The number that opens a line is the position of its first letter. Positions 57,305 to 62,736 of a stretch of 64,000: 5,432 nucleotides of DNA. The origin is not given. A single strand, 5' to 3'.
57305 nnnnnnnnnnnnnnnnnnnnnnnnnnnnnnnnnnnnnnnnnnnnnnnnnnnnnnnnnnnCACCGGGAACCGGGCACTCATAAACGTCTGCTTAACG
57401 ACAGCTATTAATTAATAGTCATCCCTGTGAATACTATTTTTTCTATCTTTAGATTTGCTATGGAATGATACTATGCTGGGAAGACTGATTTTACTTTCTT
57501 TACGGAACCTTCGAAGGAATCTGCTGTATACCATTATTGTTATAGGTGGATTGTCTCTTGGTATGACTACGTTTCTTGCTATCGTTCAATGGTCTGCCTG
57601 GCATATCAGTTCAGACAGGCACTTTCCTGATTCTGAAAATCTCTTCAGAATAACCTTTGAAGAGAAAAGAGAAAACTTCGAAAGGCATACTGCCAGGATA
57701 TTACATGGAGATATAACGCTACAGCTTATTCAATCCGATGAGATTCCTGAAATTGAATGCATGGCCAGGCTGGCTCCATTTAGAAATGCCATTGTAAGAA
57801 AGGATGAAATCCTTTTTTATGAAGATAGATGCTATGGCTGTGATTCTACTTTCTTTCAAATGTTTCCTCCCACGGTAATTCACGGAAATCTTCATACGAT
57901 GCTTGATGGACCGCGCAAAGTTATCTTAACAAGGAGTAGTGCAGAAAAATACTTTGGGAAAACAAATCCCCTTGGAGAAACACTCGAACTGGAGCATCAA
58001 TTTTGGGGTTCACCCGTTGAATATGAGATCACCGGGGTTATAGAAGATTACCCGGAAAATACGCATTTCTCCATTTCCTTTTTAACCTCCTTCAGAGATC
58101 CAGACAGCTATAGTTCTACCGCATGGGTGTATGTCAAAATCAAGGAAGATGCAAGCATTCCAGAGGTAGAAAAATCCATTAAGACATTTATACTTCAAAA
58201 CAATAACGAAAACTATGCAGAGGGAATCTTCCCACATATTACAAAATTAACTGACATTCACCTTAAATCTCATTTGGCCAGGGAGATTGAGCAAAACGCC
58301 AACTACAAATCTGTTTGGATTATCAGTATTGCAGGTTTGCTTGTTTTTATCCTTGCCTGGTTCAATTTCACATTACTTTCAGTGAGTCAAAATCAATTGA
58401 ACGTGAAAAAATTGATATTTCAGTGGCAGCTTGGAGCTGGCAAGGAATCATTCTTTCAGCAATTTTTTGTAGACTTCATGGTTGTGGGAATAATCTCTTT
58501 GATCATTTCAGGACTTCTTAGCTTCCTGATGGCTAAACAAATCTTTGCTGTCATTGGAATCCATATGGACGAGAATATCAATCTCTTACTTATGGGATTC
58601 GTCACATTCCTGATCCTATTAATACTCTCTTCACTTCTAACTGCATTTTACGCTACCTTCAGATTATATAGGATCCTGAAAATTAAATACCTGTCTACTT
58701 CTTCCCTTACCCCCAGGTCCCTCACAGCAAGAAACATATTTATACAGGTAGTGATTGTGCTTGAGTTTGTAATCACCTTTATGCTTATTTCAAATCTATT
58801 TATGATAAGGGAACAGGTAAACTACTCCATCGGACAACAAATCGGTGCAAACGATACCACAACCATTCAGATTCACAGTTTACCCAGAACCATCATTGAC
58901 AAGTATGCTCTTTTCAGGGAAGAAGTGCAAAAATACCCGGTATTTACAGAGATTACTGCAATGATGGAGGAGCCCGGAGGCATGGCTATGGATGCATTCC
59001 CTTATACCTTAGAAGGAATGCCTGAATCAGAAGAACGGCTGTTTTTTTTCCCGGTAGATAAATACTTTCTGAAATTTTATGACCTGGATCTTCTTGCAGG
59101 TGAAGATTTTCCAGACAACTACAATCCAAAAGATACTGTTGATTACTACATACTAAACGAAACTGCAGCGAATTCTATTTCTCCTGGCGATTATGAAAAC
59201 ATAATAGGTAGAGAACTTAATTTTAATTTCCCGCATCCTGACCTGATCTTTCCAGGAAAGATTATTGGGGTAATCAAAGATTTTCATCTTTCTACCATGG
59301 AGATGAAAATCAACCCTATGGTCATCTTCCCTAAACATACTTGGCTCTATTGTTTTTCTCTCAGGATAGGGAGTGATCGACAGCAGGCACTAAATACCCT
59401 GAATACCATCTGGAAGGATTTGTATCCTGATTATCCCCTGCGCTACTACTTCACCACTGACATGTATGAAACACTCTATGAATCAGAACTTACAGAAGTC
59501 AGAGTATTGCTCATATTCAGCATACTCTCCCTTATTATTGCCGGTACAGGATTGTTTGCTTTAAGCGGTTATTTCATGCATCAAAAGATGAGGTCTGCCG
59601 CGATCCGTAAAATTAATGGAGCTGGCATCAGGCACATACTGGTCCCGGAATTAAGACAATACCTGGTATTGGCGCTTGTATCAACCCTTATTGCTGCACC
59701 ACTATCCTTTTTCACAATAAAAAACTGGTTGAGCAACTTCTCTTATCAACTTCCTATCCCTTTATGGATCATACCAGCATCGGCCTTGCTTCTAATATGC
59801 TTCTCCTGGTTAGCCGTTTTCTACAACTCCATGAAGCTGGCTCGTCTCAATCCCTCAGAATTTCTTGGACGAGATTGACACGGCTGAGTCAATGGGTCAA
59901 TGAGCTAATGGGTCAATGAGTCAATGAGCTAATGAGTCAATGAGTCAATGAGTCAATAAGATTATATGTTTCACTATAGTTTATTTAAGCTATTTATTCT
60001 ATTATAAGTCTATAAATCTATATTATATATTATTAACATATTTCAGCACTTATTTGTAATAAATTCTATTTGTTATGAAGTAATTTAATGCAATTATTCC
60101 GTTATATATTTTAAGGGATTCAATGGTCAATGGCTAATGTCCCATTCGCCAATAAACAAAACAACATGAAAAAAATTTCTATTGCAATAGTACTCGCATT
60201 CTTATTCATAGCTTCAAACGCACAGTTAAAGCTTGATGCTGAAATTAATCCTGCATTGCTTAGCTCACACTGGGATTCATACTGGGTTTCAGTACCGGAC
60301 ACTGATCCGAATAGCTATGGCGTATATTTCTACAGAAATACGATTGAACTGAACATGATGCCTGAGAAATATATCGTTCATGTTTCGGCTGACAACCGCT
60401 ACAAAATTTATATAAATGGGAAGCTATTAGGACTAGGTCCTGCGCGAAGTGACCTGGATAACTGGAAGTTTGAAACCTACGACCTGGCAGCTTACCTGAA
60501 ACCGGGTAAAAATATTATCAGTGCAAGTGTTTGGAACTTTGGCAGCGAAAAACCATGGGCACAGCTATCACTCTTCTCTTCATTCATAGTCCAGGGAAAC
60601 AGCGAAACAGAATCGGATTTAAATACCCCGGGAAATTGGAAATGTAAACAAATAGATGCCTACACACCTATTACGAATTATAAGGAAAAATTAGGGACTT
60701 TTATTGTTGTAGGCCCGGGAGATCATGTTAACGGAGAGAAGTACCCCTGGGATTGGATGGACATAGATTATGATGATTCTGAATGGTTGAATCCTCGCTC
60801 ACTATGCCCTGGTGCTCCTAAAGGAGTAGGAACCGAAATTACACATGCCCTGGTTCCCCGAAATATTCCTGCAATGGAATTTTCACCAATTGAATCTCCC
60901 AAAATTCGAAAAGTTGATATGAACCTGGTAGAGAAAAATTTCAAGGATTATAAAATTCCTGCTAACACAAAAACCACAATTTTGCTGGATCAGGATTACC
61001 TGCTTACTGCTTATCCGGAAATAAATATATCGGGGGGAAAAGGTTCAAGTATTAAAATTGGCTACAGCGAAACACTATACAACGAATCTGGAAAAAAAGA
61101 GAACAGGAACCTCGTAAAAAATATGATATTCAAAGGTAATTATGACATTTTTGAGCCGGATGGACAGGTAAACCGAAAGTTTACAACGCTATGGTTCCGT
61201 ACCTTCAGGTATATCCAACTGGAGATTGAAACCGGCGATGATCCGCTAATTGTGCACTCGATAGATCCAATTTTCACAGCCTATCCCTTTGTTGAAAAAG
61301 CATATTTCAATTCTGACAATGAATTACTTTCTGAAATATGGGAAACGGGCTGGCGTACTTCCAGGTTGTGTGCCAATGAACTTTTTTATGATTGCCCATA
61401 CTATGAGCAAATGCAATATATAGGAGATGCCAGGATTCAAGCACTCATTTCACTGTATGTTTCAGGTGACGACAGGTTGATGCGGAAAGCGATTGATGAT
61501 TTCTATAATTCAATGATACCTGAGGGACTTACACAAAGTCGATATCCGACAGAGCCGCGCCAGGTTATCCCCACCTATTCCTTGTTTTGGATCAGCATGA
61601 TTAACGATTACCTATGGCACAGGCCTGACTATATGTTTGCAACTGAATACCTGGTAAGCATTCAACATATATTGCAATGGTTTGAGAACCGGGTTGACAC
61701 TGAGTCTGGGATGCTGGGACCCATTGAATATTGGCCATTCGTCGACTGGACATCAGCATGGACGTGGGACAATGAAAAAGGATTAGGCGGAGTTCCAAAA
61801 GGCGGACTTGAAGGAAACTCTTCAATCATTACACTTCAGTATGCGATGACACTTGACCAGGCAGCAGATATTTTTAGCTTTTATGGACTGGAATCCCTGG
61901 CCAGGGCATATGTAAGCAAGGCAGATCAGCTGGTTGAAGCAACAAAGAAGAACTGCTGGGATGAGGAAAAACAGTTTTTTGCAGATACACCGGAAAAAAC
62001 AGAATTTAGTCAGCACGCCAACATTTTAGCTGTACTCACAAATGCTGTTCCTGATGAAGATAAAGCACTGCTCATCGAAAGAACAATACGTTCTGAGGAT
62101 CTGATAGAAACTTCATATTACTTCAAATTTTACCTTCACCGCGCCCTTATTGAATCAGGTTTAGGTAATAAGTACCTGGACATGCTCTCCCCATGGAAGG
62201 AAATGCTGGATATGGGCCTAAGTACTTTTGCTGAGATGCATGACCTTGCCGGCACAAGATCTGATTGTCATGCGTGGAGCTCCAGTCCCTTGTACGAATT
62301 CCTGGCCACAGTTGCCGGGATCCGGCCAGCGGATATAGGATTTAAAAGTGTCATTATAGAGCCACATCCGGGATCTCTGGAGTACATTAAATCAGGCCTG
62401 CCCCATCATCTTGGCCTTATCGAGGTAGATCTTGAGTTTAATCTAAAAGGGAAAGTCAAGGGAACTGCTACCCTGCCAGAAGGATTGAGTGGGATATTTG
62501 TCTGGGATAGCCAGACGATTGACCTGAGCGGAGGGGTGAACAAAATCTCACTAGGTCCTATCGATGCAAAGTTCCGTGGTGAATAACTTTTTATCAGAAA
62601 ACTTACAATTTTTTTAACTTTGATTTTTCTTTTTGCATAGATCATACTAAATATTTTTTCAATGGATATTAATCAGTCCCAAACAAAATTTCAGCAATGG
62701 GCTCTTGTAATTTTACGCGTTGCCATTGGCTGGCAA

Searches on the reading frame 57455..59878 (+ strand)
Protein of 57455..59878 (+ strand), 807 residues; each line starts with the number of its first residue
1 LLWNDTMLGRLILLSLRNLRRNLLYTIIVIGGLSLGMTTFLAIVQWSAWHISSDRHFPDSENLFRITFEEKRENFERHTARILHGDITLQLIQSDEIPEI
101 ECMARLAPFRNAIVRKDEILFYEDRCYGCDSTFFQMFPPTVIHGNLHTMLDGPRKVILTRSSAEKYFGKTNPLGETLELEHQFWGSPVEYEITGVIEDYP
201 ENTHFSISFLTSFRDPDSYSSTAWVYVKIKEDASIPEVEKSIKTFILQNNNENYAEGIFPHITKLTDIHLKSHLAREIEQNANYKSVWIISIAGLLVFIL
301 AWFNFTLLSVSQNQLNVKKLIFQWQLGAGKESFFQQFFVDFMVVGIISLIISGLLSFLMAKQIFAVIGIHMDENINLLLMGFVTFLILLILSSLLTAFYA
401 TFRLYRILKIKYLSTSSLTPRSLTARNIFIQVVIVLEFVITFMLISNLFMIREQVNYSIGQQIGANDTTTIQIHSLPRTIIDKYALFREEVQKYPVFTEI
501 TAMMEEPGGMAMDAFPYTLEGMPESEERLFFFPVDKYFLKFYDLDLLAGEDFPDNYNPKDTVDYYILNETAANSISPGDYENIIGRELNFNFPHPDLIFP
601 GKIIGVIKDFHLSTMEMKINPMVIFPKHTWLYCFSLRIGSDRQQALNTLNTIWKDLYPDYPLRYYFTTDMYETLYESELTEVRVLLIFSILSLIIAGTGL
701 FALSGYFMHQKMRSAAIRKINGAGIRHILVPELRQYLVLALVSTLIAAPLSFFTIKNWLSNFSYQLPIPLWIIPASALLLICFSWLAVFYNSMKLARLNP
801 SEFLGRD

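Call 98: search_protein_families(library=pfam, proteins=[window:57455-59878:+], max_evalue=0.00001)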
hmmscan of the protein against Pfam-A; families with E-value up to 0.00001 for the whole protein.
window:57455-59878:+ (807 aa): 2 families
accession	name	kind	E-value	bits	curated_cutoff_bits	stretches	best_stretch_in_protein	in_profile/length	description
PF12704.14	MacB_PCD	-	1.8e-22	81.1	27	1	26-244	1-206/207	MacB-like periplasmic core domain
PF02687.27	FtsX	-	3e-11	43.8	25.5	1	687-800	2-120/120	FtsX-like permease C-terminal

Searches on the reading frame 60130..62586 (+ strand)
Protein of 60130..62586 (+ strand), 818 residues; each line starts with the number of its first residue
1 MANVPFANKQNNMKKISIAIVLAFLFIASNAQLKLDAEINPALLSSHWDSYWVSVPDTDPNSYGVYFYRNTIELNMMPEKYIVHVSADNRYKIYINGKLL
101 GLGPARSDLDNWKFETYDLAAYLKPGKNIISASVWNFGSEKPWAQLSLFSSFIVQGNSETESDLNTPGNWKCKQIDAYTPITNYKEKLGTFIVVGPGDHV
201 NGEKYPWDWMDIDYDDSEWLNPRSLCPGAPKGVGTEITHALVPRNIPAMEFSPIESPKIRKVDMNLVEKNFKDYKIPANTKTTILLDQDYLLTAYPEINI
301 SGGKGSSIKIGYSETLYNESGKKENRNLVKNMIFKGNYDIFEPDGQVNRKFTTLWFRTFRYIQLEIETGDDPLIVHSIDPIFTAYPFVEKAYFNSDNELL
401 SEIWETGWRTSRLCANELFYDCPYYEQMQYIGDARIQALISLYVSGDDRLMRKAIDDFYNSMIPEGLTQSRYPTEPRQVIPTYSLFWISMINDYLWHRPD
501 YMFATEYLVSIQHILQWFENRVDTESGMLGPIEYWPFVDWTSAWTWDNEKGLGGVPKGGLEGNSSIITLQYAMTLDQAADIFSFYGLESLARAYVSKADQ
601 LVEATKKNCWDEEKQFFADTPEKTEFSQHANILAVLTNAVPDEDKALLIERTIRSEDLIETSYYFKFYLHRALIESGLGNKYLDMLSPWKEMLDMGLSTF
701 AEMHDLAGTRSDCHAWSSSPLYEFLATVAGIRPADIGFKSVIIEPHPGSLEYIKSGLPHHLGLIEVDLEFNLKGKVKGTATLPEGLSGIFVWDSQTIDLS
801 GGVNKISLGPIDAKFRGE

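Call 98: search_protein_families(library=pfam, proteins=[window:60130-62586:+], max_evalue=0.00001)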
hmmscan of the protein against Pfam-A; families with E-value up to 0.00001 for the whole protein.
window:60130-62586:+ (818 aa): 1 family
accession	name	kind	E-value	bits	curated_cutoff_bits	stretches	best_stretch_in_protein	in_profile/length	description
PF17389.8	Bac_rhamnosid6H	-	6.7e-24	85.2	24.5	1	390-722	3-333/339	Bacterial alpha-L-rhamnosidase 6 hairpin glycosidase domain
